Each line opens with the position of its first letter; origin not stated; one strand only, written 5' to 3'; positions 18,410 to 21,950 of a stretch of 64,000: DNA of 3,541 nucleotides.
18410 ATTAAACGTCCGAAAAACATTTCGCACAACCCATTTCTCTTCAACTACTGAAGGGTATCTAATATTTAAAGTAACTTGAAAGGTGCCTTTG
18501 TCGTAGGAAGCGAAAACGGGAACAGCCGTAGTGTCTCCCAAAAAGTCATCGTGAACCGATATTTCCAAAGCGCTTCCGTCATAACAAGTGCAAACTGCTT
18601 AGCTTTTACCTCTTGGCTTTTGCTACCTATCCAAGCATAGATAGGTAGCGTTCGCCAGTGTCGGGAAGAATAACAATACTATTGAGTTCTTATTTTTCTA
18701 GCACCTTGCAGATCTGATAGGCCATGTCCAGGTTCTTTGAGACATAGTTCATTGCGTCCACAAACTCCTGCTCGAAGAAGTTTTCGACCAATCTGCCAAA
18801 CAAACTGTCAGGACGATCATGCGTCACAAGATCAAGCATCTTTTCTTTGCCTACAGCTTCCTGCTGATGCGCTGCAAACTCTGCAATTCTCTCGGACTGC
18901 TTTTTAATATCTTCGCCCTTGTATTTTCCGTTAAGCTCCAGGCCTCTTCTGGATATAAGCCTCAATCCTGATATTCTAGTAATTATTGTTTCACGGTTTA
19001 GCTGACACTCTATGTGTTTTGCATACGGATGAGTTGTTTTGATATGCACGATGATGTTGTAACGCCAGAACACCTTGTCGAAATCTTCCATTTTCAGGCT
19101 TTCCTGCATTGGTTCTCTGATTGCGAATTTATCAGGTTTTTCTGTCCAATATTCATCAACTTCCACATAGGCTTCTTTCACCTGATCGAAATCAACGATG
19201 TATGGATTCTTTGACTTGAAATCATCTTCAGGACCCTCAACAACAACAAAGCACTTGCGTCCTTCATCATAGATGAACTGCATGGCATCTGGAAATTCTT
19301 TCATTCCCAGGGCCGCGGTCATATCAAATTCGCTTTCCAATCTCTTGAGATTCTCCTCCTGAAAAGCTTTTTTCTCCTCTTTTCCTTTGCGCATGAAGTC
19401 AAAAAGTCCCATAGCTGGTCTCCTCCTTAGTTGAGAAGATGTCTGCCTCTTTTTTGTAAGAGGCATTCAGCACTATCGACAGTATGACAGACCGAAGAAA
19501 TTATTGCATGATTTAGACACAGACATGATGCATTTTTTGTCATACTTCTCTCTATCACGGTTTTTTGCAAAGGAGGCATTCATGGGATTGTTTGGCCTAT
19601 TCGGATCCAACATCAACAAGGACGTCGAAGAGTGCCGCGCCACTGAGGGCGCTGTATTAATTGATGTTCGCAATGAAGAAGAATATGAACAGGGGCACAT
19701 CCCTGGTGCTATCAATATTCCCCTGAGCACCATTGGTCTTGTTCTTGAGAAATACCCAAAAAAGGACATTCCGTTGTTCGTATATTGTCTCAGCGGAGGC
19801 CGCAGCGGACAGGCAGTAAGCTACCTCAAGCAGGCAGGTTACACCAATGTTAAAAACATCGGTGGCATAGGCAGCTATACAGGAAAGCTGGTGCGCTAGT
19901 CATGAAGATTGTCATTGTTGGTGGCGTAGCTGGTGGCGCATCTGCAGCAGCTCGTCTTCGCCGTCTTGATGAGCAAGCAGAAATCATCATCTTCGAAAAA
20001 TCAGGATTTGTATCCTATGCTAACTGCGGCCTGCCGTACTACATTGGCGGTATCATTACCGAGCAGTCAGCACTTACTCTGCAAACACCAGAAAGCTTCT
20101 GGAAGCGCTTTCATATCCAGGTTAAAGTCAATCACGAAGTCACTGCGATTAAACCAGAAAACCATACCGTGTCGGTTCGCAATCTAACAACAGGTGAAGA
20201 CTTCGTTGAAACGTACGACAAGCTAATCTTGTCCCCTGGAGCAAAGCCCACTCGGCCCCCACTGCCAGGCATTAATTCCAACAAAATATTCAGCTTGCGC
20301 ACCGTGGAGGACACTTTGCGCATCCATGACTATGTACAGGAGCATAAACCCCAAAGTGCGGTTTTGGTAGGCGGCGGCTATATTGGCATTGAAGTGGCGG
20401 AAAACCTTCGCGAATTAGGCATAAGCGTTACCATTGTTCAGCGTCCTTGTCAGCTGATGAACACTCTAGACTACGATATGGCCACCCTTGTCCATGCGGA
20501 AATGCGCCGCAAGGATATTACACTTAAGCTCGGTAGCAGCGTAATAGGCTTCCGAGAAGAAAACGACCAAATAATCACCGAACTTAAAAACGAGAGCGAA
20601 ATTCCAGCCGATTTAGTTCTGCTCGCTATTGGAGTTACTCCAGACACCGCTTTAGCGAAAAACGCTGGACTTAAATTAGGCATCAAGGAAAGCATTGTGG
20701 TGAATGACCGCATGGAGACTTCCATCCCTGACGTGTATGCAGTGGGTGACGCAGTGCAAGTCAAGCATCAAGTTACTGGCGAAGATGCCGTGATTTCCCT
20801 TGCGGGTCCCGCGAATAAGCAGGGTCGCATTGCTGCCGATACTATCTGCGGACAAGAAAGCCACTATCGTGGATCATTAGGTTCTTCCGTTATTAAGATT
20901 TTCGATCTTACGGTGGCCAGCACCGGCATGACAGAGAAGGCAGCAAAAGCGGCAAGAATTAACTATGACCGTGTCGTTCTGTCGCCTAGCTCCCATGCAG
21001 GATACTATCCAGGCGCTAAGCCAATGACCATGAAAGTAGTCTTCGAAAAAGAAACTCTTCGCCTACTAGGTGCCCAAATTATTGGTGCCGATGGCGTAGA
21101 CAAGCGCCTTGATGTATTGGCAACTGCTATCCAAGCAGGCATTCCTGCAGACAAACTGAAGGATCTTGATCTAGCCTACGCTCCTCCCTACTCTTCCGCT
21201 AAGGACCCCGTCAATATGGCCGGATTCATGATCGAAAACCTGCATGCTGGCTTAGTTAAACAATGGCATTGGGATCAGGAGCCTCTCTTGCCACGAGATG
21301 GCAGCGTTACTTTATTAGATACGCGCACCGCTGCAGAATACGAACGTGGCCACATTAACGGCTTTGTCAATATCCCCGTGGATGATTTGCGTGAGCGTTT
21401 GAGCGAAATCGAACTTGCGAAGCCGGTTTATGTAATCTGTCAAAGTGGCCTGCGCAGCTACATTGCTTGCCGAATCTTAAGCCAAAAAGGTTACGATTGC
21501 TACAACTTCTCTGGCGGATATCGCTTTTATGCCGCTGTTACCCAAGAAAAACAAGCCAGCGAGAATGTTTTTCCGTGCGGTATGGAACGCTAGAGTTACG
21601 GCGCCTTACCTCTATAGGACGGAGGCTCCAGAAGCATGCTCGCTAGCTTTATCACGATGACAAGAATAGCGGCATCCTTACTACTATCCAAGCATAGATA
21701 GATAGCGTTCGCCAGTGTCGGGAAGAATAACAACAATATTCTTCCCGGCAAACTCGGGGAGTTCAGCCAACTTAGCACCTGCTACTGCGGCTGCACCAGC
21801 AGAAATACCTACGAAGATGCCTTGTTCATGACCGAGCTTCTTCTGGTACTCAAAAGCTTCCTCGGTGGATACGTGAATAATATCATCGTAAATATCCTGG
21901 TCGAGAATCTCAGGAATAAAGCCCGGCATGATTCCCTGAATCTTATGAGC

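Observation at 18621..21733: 55-bp direct repeats of the cysK 3' end flank a 3-kb CoADR/rhodanese cassette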

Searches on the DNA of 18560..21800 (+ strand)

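Call 37: search_dna_similar(query=window:18560-21800:+, collection=plasmids, mode=distant, max_rows=15)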
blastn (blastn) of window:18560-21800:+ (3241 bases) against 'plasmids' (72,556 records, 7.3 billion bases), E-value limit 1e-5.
Records with a match: 15; places in all: 15; records where one place covers at least 80% of the query: 0.
Best place of each record, by identity: 60-80% 15.
By first word of the organism name: Vibrio 6; Salinivibrio 4; Stenotrophomonas 2; Vescimonas 1; Pusillibacter 1; Acetoanaerobium 1.
By predicted mobility (MOB-suite, as given by PLSDB): non-mobilizable 13; conjugative 1; mobilizable 1.
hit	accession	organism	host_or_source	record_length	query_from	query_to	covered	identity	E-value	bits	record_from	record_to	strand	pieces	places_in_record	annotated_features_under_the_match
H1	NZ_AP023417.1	Vescimonas fastidiosa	Homo sapiens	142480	1343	2971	50%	65.2%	2e-92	349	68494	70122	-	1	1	FAD-dependent oxidoreductase | trxA: thioredoxin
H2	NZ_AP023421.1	Pusillibacter faecalis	Homo sapiens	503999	1323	2917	33%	68.4%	8e-71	399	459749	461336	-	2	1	FAD-dependent oxidoreductase | rhodanese-like domain-containing protein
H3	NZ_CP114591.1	Salinivibrio kushneri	-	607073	1346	1593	8%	69.0%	2e-15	93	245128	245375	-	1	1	FAD-dependent oxidoreductase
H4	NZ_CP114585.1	Salinivibrio proteolyticus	-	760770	1346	1593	8%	68.0%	1e-11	81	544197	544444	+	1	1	FAD-dependent oxidoreductase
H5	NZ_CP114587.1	Salinivibrio kushneri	-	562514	1346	1593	8%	67.2%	2e-10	77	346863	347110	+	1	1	FAD-dependent oxidoreductase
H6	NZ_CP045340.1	Vibrio sp. THAF190c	pure culture,Surface of a polyethylene ...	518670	1346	1541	6%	73.9%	2e-21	113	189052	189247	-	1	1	FAD-dependent oxidoreductase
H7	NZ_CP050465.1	Vibrio campbellii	single cell,seawater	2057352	1346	1539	6%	73.5%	6e-22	114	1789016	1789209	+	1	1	none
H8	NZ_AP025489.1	Vibrio fortis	-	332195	1346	1541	6%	71.7%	1e-17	100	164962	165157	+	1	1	FAD-dependent oxidoreductase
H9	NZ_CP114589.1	Salinivibrio kushneri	-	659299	1346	1540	6%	69.2%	2e-10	77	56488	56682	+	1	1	FAD-dependent oxidoreductase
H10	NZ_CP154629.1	Acetoanaerobium noterae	cell culture,Sludge of a digestion ...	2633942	2507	2664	5%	70.8%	6e-9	72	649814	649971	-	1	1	none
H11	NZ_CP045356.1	Vibrio sp. THAF64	pure culture,Surface of a sandy ...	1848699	1346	1491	5%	70.7%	1e-6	65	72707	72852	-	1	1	none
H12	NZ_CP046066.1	Vibrio sp. THAF191d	pure culture,Surface of a polyethylene ...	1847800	1346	1491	5%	70.7%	1e-6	65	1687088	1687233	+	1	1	none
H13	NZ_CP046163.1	Vibrio sp. THAF191c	pure culture,Surface of a polyethylene ...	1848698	1346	1491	5%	70.7%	1e-6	65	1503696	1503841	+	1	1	none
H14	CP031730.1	Stenotrophomonas rhizophila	Nusuttodinium aeruginosum,whole organism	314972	1355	1441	3%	78.2%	6e-9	73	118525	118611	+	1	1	pyridine nucleotide-disulfide oxidoreductase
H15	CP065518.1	Stenotrophomonas rhizophila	Kandelia candel (mangrove),cell culture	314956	1355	1441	3%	78.2%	6e-9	73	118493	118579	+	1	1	none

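Call 38: search_dna_similar(query=window:18560-21800:+, collection=phages, mode=distant, max_rows=10)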
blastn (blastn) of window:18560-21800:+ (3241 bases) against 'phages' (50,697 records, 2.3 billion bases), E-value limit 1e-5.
Records with a match: 2; places in all: 2; records where one place covers at least 80% of the query: 0.
Best place of each record, by identity: 60-80% 2.
By first word of the organism name: Acinetobacter 2.
By host as written in the record: - 2.
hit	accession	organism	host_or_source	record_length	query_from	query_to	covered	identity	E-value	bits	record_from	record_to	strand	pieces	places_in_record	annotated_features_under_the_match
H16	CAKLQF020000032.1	Acinetobacter phage MD-2021a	not known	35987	3137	3224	3%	76.1%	3e-7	65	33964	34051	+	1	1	cysK: cysteine synthase A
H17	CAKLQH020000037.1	Acinetobacter phage MD-2021a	not known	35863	3137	3224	3%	76.1%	3e-7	65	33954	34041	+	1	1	cysK: cysteine synthase A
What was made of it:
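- Tried and rejected: BLAST of the 3.2-kb interval against plasmids and phages gave only distant CoADR or cysK matches (calls 37, 38).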
